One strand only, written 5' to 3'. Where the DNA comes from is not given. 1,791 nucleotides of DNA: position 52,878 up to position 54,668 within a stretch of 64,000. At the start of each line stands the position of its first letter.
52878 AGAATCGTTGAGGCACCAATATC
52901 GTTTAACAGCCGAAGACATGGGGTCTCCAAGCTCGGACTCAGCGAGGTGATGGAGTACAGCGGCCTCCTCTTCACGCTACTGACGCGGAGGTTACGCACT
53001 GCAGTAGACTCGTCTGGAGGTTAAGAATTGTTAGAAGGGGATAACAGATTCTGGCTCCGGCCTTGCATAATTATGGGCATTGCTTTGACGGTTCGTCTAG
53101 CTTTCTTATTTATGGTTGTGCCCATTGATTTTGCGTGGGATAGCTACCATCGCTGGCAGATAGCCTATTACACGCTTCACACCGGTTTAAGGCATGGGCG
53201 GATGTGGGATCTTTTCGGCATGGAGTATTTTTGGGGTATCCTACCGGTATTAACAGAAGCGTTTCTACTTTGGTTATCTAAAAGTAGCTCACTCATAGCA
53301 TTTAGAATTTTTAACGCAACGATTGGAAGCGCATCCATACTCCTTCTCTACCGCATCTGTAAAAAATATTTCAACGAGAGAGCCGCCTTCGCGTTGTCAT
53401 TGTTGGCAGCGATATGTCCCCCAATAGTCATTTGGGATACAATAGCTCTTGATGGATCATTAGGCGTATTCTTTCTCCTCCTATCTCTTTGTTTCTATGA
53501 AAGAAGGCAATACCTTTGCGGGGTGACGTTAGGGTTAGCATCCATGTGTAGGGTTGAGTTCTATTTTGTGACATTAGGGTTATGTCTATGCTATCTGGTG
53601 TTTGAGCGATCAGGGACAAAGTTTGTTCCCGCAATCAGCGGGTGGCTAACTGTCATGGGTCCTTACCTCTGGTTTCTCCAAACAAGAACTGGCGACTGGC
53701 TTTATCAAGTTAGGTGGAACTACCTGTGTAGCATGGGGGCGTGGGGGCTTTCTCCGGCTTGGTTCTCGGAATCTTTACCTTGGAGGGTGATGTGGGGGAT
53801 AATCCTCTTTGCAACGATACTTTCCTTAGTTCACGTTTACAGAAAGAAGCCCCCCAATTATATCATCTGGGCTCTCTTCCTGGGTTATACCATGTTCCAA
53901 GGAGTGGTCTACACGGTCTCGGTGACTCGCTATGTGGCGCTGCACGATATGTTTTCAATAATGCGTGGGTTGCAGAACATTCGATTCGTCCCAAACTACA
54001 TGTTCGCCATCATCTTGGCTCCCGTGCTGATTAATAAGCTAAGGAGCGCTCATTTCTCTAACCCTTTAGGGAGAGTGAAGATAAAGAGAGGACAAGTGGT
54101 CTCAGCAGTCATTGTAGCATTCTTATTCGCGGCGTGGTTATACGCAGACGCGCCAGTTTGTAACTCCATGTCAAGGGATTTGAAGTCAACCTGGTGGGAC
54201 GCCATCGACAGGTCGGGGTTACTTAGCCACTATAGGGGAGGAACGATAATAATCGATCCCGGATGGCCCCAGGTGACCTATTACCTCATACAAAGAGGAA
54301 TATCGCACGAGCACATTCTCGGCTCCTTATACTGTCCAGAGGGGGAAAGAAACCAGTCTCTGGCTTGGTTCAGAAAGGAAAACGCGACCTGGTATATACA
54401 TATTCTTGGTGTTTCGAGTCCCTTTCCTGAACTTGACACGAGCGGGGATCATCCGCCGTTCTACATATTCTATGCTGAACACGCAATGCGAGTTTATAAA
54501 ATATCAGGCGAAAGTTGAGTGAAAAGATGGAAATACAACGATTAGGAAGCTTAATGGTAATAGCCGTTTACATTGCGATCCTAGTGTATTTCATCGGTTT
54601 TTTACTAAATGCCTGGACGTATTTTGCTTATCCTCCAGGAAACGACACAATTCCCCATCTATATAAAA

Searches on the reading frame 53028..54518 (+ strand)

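Call 3: search_protein_families(library=ncbifam, proteins=[window:53028-54518:+], max_evalue=1)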
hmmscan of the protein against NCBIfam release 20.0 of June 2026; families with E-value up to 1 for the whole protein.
window:53028-54518:+ (496 aa): 0 families

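Call 4: search_protein_families(library=pfam, proteins=[window:53028-54518:+], max_evalue=1)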
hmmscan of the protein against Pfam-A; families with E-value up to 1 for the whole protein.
window:53028-54518:+ (496 aa): 2 families
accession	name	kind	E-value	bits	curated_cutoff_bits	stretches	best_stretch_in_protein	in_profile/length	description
PF13231.12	PMT_2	-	7.7e-08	33.1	26.1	1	87-202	19-140/160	Dolichyl-phosphate-mannose-protein mannosyltransferase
PF04241.20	DUF423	-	0.076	13.7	25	1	263-301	38-74/86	Protein of unknown function (DUF423)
